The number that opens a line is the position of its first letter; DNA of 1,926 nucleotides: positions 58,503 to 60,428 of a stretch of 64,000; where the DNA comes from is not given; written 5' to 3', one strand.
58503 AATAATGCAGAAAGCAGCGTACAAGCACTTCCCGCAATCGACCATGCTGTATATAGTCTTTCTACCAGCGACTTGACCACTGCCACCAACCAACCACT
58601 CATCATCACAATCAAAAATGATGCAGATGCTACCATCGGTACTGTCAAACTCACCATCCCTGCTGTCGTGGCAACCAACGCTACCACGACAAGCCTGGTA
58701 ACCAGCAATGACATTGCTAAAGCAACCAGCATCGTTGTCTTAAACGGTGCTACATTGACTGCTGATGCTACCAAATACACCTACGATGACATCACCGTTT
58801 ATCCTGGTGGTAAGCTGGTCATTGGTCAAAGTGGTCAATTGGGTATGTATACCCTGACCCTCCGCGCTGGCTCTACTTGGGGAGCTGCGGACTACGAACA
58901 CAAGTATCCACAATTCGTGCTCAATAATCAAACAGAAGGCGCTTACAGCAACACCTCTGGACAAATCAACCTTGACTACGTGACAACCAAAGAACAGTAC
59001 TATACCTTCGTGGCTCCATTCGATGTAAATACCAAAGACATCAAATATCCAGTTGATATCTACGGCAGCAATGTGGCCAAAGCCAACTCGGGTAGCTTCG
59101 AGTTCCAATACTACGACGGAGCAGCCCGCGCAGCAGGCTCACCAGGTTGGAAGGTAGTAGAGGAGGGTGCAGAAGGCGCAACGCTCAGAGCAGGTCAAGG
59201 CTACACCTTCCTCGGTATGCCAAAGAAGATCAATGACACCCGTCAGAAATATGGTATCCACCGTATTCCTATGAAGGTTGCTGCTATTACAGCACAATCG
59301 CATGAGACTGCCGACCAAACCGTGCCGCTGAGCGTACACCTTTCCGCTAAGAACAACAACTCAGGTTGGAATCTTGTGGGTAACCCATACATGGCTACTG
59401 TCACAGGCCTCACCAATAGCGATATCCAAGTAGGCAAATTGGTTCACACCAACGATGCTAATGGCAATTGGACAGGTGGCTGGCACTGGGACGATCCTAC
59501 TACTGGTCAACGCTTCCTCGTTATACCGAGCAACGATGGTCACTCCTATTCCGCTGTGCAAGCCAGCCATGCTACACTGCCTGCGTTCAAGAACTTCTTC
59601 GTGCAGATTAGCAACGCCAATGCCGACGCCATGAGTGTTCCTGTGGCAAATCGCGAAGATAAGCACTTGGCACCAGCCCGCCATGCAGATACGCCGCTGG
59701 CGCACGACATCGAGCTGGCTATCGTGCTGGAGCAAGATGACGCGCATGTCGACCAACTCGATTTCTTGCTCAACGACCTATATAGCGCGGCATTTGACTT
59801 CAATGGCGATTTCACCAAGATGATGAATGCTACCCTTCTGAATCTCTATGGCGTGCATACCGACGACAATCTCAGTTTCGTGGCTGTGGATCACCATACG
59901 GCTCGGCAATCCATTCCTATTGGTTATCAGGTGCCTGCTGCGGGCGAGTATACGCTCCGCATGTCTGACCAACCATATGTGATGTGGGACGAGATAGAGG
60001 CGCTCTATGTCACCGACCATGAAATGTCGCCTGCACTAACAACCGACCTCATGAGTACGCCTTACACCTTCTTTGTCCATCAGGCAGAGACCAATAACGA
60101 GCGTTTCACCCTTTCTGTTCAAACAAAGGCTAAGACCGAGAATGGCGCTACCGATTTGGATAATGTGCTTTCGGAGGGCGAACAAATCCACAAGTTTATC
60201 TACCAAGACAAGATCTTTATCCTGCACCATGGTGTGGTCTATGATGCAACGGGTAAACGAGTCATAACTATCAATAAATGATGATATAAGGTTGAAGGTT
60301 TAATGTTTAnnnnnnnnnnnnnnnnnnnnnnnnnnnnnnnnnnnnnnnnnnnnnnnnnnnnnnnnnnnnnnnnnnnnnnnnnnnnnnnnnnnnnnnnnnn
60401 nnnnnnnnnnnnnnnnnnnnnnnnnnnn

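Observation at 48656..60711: Operon of three paralogous modular surface proteins, of which only the last carries a T9SS-type tail, plus a small C-terminally anchored protein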

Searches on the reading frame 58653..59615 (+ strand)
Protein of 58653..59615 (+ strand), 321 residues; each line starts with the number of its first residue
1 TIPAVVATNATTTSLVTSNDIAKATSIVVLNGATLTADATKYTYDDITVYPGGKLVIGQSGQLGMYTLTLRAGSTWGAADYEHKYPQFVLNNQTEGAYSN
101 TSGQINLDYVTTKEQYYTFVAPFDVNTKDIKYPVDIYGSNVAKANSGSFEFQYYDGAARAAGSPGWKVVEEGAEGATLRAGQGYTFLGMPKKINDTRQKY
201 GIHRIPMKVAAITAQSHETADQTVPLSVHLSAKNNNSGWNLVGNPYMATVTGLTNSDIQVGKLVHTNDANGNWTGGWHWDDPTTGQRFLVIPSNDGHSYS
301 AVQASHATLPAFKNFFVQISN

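Call 8: search_protein_families(library=pfam, proteins=[window:58653-59615:+], max_evalue=5)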
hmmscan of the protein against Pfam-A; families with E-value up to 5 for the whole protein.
seq(321 aa): 1 family
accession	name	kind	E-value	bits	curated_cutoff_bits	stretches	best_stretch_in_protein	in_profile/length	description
PF10162.14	G8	-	0.054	13.8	22.9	1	23-66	10-47/124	G8 domain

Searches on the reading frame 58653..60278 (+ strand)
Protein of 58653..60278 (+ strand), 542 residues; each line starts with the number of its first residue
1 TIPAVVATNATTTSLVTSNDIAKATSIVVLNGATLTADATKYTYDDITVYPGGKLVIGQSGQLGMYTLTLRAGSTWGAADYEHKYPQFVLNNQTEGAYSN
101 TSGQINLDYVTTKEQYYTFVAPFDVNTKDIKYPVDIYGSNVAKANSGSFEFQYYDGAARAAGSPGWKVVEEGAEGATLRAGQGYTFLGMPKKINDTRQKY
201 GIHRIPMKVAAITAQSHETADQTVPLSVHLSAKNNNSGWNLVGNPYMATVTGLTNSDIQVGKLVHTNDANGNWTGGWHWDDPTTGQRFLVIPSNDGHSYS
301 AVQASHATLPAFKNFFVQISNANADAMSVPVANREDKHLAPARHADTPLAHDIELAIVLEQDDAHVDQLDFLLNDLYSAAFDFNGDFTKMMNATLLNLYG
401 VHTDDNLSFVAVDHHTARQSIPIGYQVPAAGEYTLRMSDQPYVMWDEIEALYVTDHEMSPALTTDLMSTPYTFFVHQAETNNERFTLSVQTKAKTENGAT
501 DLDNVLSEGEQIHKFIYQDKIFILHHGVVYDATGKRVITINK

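Call 25: find_homologous_proteins(query=window:58653-60278:+, max_evalue=0.001)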
Query seq(542 aa) (542 aa): 37 proteins with E <= 0.001 among 8000 candidates.
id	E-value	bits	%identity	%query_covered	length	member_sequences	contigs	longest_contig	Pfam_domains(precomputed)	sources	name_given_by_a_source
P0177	0.0e+0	1184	96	100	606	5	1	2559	-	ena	-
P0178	2.8e-217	740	61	100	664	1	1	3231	-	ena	-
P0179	1.3e-213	728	64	96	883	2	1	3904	-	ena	-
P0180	1.0e-204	699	67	86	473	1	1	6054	-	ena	-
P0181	1.4e-201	689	60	100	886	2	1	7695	-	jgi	-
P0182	1.7e-194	665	59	99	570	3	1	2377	-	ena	-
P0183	9.0e-187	640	56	98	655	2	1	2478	-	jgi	jgi:hypothetical protein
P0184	2.4e-168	579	58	88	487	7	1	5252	-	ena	-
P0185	2.5e-161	556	58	84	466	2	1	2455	-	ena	-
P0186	6.8e-153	528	59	78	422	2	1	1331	-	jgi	jgi:hypothetical protein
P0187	2.7e-147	509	60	75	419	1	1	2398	-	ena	-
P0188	1.1e-131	458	59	65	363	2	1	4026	-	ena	-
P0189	4.8e-131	456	63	62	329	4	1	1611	-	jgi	jgi:hypothetical protein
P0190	3.1e-126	440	56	66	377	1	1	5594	-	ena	-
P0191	4.1e-124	433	45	96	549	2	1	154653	-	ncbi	-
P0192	8.5e-120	419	47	90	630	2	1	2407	-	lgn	-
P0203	1.1e-101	359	41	96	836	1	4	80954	-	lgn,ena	-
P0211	1.2e-46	177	31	91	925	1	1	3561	PF09479.17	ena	-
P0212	5.7e-35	139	30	94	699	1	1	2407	PF09479.17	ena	-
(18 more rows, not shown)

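Call 28: search_protein_families(library=ncbifam, proteins=[P0192, P0191, P0203, P0211], max_evalue=10)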
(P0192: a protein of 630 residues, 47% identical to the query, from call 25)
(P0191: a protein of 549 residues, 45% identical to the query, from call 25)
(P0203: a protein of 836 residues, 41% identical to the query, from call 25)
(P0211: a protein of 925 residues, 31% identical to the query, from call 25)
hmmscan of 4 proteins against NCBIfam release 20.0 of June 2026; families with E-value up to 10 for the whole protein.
P0192 (630 aa): 2 families
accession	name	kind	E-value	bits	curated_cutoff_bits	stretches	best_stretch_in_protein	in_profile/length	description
TIGR04183.1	Por_Secre_tail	domain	2.9e-05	24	23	1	572-629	12-71/72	T9SS type A sorting domain-containing protein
NF033708.1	T9SS_Cterm_ChiA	domain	0.0099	15.7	40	1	582-629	3-54/55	T9SS sorting signal type C domain-containing protein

P0191 (549 aa): 0 families

P0203 (836 aa): 1 family
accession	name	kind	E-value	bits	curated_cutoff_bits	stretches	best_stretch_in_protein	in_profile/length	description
NF047908.1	AldhRedAhr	equivalog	0.14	11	470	1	32-122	185-272/335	NADPH-dependent aldehyde reductase Ahr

P0211 (925 aa): 1 family
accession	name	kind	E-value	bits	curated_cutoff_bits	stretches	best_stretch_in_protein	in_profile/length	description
TIGR02543.1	List_Bact_rpt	repeat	0.091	13.1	20.95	1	267-306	5-43/44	TIGR02543 family repeat protein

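Call 30: search_protein_families(library=pfam, proteins=[P0192, P0212], max_evalue=1)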
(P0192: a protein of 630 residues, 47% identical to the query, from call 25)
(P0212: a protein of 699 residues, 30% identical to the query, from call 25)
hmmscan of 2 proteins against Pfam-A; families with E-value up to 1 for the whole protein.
P0192 (630 aa): 1 family
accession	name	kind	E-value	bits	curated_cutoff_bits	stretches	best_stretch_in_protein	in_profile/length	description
PF18962.6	Por_Secre_tail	-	0.0078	16.9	27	1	579-629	20-75/75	Secretion system C-terminal sorting domain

P0212 (699 aa): 3 families
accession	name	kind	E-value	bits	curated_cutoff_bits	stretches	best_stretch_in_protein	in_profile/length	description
PF09479.16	Flg_new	-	2.8e-34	117.5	27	2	12-81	1-65/65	Listeria-Bacteroides repeat domain (List_Bact_rpt)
PF16168.11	AIDA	-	0.041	14.4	27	1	178-210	20-55/63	Adhesin of bacterial autotransporter system, probable stalk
PF18998.6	Flg_new_2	-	0.64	10.5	23.6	1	13-83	2-70/73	Divergent InlB B-repeat domain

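Call 32: find_encoding_contigs(protein=P0191, flank=10000, max_places=3)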
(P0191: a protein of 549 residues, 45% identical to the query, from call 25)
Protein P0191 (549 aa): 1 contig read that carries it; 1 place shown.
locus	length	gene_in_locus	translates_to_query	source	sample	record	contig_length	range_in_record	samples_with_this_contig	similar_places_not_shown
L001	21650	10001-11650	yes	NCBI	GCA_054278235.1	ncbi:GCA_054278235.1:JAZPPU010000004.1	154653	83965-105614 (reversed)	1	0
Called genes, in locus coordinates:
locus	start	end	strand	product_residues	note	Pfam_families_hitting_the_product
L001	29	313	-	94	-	-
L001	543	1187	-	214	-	PF10543:ORF6N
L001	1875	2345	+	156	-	PF13635:DUF4143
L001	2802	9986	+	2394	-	PF09479:Flg_new, PF00041:fn3 (weak), PF09479:Flg_new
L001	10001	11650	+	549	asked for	-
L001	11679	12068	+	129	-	-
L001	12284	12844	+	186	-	PF05635:23S_rRNA_IVP (weak)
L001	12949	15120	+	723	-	PF02368:Big_2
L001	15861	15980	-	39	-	-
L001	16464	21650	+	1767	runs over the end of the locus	PF18998:Flg_new_2, PF13004:BACON (weak)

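Call 33: find_encoding_contigs(protein=P0203, flank=10000, max_places=3)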
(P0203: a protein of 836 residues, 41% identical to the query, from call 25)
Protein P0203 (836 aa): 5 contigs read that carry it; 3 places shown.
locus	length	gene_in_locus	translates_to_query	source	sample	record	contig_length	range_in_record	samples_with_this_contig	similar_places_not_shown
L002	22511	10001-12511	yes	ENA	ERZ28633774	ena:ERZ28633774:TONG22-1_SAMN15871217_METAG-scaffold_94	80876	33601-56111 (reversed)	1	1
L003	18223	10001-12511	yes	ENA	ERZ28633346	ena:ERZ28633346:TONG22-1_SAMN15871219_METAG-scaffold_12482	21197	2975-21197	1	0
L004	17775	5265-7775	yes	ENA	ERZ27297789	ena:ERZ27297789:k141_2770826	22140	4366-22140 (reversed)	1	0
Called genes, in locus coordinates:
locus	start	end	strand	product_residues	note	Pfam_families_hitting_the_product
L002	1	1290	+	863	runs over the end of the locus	-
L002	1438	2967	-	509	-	PF00749:tRNA-synt_1c, PF19269:Anticodon_2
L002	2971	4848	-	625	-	PF00754:F5_F8_type_C (weak), PF08757:CotH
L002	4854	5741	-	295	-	PF01171:ATP_bind_3, PF28558:TilS_SCL (weak)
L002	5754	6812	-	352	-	PF16115:DUF4831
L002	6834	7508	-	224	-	PF08501:Shikimate_dh_N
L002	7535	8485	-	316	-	PF16119:DUF4835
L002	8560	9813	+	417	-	PF04231:Endonuclease_1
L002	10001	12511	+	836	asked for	-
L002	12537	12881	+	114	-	-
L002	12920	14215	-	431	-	PF05496:RuvB_N, PF00004:AAA, PF07726:AAA_3 (weak), PF07728:AAA_5, PF13401:AAA_22 (weak), PF20720:nSTAND3 (weak), PF16193:AAA_assoc_2, PF12002:MgsA_C, +4 more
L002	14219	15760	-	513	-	PF02463:SMC_N, PF13175:AAA_15, PF13476:AAA_23, PF13304:AAA_21 (faint)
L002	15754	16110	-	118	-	-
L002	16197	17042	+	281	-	PF01148:CTP_transf_1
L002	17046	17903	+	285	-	PF03279:Lip_A_acyltrans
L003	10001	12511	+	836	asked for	-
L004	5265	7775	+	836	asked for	-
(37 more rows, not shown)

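Call 36: predict_structure(alignment_id=A2)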
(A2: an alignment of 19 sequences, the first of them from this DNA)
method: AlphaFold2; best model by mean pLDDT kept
length: 542 residues; sequences in the alignment: 19
mean_pLDDT: 76.9   pTM: 0.68
mean pLDDT of the five models: 76.9, 73.9, 73.8, 71.9, 69.8
residues with pLDDT >= 90: 162; 70-90: 223; 50-70: 104; < 50: 53
segments of 3 or more residues with pLDDT < 50: 260-266, 275-278, 283-286, 337-349, 378-385, 495-509
pLDDT, mean of each block of 10 residues (from residue 1): 88 88 93 93 95 92 96 72 85 91 93 80 94 89 87 84 82 90 88 80 93 89 78 60 88 61 52 51 52 63 67 76 70 55 31 78 80 61 56 83 74 75 91 88 70 88 90 94 89 47 32 72 70 69 50
secondary structure, 60 per line:
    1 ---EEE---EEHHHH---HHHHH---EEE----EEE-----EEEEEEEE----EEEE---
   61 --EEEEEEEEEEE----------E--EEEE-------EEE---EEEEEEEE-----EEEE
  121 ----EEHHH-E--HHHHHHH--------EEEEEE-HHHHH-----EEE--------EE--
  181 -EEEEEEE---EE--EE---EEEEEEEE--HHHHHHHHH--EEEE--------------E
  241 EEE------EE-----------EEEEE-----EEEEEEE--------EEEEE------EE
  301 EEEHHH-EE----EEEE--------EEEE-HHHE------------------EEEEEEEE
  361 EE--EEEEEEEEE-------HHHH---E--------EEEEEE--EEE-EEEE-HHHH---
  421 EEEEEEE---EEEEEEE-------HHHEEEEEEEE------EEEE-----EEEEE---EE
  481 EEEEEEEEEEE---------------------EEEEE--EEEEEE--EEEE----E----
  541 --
elements in order: E4-6 H12-15 H19-23 E27-29 E34-36 E42-49 E54-57 E63-73 E87-90 E98-100 E104-111 E117-120 H134-140 E149-154 H156-160 E166-168 E182-188 E201-208 H211-219 E222-225 E240-243 E263-267 E273-279 E288-292 E299-303 E314-317 E326-329 E353-362 E365-373 H381-384 E397-402 E405-407 E409-412 H414-417 E421-427 E431-437 E448-455 E462-465 E471-475 E479-491 E513-517 E520-525 E528-531
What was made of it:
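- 58341..60188 (+): Conserved C-terminal module of P3 (aa 1476-2091), with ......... at 59364-59390. It is all-beta and multi-domain, with no named family. AlphaFold2 pLDDT 77 (call 36).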

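Call 38: find_related_loci(query=A2, collection=genome_contigs, flank=10000)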
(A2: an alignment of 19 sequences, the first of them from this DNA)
Query A2 (542 aa) in genome_contigs; peptide patterns used: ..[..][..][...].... (x = any residue, [..] = any of these).
600 stretches matched a pattern (row limit reached: there are more); 133 encode a relative of the query (tblastn E <= 1e-3); the best 80 are kept; 80 distinct loci.
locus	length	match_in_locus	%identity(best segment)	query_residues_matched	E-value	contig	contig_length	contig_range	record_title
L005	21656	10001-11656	45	1-542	4e-136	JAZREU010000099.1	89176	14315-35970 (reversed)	MAG: Paludibacteraceae bacterium isolate T1900045498_YK20190192.MAGScoT_cleanbin_000020 SGB_7463_k141_612109, whole geno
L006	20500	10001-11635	45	7-542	7e-134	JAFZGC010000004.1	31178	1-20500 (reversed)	MAG: Paludibacteraceae bacterium isolate RGIG7735 Water_buffalos_Rectum-3__c10790, whole genome shotgun sequence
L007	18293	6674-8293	44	15-542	4e-131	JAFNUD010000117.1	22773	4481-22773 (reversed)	MAG: Paludibacteraceae bacterium isolate RGIG125 Dairy_cattle_Cecum-1__c402746, whole genome shotgun sequence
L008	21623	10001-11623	41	15-542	1e-113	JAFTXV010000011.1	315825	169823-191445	MAG: Paludibacteraceae bacterium isolate RGIG4248 Roe_deer_Colon-5__c1985, whole genome shotgun sequence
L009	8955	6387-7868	36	2-503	5e-87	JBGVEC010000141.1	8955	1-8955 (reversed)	MAG: Paludibacteraceae bacterium isolate fecal_MAG_422 fecal_MAG_422_contig_0142, whole genome shotgun sequence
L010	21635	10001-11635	39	2-542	9e-107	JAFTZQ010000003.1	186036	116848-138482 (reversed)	MAG: Paludibacteraceae bacterium isolate RGIG4295 Roe_deer_Duodenum-1__c44, whole genome shotgun sequence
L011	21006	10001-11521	34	27-537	1e-66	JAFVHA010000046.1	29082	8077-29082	MAG: Paludibacteraceae bacterium isolate RGIG5163 Sheep_Abomasum-5__c1414, whole genome shotgun sequence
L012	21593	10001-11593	31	5-540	2e-60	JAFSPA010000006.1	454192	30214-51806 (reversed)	MAG: Paludibacteraceae bacterium isolate RGIG3343 Goat_Reticulum-6__c830, whole genome shotgun sequence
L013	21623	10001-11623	29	1-542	1e-54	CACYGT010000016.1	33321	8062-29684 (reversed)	MAG: uncultured Bacteroidales bacterium isolate RUG11932 genome assembly, contig: RUG11932_asm_16, whole genome shotgun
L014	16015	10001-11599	31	1-537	5e-54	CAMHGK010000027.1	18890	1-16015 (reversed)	MAG: uncultured Bacteroidales bacterium isolate SRR11784281_bin.17_metaWRAP_v1.3_MAG genome assembly, contig: ERZ1220335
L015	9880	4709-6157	28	2-498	6e-49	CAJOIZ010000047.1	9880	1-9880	Paludibacteraceae bacterium isolate Red_deer_4_mag_9 genome assembly, contig: scaffold_12089, whole genome shotgun seque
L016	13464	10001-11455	29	2-492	4e-42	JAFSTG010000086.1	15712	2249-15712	MAG: Paludibacteraceae bacterium isolate RGIG3453 Goat_Rumen.Co__c2046712, whole genome shotgun sequence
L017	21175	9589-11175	27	2-537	7e-40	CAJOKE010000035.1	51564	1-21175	Paludibacteraceae bacterium isolate Reindeer_1_mag_115 genome assembly, contig: scaffold_2733, whole genome shotgun sequ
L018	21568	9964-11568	27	2-537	2e-36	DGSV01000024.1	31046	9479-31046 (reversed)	MAG TPA_asm: Bacteroidales bacterium UBA4353 UBA4353_contig_30190, whole genome shotgun sequence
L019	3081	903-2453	27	2-541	1e-34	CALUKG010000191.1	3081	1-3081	MAG: uncultured Bacteroidales bacterium isolate BRZ_LE__bin11 genome assembly, contig: BRZ_LE__NODE_46521_length_3081_co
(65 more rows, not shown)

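Call 39: fold_search(model_id=the predicted structure, library=pdb)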
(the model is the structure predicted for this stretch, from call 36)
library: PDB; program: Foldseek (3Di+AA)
matches with E <= 10: 436; with E <= 0.001: 0
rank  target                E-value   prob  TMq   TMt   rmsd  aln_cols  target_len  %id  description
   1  9ef1_B                1.8e-03  0.08  0.09  0.09  35.9       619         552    8  Cryo-EM structure of Drosophila melanogaster insulin receptor (dmIR) bound with one DILP1, asymmetric conformation (released 2025-10-01)
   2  3hag                  2.1e-03  0.21  0.14  0.15  21.5       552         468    8  Crystal structure of the Hepatitis E Virus-like Particle (released 2009-09-01)
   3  7t4s_F                4.4e-03  0.20  0.13  0.17  16.7       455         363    9  CryoEM structure of the HCMV Pentamer gH/gL/UL128/UL130/UL131A in complex with NRP2 and neutralizing fabs 8I21 and 13H (released 2022-03-23)
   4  8cls_B                1.6e-02  0.04  0.08  0.07  34.0       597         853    9  Drosophila melanogaster insulin receptor ectodomain in complex with DILP5 (released 2023-12-20)
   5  4q89_A                2.8e-02  0.04  0.09  0.10  23.0       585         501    8  Crystal Structure of the CotA native enzyme (released 2015-04-29)
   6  8z5b                  3.1e-02  0.04  0.10  0.11  22.4       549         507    9  The X-Ray crystal structure of multicopper oxidase from Bacillus freudenreichii (released 2025-02-19)
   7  7qqb_B                3.1e-02  0.02  0.06  0.07  33.2       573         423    9  Crystal structure of the envelope glycoprotein complex of Puumala virus in complex with the scFv fragment of the broad (released 2023-06-21)
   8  8xjs_B                3.9e-02  0.03  0.08  0.09  30.2       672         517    8  Cryo-EM structure of human insulin receptor bound to 3 IGF-I (released 2024-12-25)
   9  6w2k_A                4.9e-02  0.04  0.10  0.11  23.6       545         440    9  Crystal structure of laccase from Thermus thermophilus HB27 in reducing conditions (Na2,S2,O2, 20 min) (released 2021-03-10)
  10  6d7a_A                5.8e-02  0.05  0.08  0.13  20.5       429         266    9  Structure of T. gondii PLP1 beta-rich domain (released 2018-05-16)
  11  2uxt_B                6.5e-02  0.05  0.11  0.13  21.8       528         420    9  SufI Protein from Escherichia Coli (released 2008-05-13)
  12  8vjc_B                7.6e-02  0.02  0.08  0.06  32.4       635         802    8  Cryo-EM structure of short form insulin receptor (IR-A) with three IGF2 bound, asymmetric conformation. (released 2024-03-27)
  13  9cpm                  8.1e-02  0.04  0.10  0.12  21.6       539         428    8  Thermus thermophilus HB27 laccase (Tth-Lac) mutant with partial deletion of beta-hairpin sequence (released 2025-02-05)
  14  6wcn                  9.6e-02  0.04  0.11  0.12  23.8       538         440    9  Crystal structure of Laccase from Thermus thermophilus HB27 with an open conformation of beta-hairpin (Average deposited (released 2021-03-31)
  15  2uxv_B                1.0e-01  0.04  0.11  0.14  21.5       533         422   10  SufI Protein from Escherichia Coli (released 2008-05-13)
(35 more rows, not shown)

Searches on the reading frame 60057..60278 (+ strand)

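Call 28: search_protein_families(library=ncbifam, proteins=[window:60057-60278:+], max_evalue=10)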
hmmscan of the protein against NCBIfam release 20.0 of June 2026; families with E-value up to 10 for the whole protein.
seq(74 aa): 0 families

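Call 30: search_protein_families(library=pfam, proteins=[window:60057-60278:+], max_evalue=1)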
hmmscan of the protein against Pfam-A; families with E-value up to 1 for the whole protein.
seq(74 aa): 1 family
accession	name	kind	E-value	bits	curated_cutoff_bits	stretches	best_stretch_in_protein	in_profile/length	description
PF03721.20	UDPG_MGDP_dh_N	-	0.045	13.8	27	1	12-69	75-132/187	UDP-glucose/GDP-mannose dehydrogenase family, NAD binding domain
